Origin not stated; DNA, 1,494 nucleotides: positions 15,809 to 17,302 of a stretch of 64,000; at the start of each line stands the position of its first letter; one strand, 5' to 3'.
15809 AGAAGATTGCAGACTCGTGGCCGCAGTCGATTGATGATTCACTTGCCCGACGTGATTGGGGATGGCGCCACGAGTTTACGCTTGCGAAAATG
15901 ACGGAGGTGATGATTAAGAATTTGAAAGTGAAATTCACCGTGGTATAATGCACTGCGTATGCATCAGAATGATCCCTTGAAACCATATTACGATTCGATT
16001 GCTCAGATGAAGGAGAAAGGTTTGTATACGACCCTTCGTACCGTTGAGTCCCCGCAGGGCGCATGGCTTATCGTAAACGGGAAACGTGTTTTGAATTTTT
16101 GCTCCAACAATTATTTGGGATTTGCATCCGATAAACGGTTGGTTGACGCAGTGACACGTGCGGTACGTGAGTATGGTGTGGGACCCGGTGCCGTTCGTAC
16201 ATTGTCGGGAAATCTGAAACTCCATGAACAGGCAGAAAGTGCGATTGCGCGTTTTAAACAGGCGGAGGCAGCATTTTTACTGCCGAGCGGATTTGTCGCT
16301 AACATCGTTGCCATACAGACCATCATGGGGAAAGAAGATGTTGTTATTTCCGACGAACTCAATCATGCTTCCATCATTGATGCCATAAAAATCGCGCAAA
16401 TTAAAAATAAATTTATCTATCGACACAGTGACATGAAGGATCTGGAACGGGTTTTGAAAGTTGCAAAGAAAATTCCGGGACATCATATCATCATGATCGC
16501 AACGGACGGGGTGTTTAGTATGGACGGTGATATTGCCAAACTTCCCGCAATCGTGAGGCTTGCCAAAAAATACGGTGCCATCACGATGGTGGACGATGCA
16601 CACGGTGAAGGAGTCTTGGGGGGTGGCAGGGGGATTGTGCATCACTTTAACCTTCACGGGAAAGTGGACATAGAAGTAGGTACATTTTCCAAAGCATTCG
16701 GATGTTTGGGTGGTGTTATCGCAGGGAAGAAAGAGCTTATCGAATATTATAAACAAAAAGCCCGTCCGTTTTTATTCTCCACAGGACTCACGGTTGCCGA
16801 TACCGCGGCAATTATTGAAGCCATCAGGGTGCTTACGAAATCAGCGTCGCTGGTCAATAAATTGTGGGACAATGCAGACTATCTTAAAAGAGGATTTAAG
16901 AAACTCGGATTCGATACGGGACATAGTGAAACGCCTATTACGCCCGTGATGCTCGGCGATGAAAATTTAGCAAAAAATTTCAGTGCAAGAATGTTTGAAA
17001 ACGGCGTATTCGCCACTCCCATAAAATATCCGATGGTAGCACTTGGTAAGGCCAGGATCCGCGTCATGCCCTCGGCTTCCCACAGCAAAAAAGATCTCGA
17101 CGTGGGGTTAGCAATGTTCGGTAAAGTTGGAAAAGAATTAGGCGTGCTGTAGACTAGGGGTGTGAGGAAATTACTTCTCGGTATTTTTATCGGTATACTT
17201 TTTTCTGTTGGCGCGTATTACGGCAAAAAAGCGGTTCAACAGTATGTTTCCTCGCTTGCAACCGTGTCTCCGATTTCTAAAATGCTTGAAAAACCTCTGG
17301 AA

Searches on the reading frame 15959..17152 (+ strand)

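Call 29: search_protein_families(library=pfam, proteins=[window:15959-17152:+], max_evalue=0.001)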
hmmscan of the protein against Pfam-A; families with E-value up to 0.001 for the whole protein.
window:15959-17152:+ (397 aa): 4 families
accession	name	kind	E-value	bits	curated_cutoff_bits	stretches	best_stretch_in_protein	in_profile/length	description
PF00155.27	Aminotran_1_2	-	2.7e-57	195.1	19.7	1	43-384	2-358/361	Aminotransferase class I and II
PF01053.26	Cys_Met_Meta_PP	-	5.2e-07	29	27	1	89-220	54-181/381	Cys/Met metabolism PLP-dependent enzyme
PF01212.27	Beta_elim_lyase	-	8.9e-05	22.4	27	1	91-318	36-270/288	Beta-eliminating lyase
PF00266.25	Aminotran_5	-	0.00045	19.7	21.5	1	87-214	43-177/371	Aminotransferase class-V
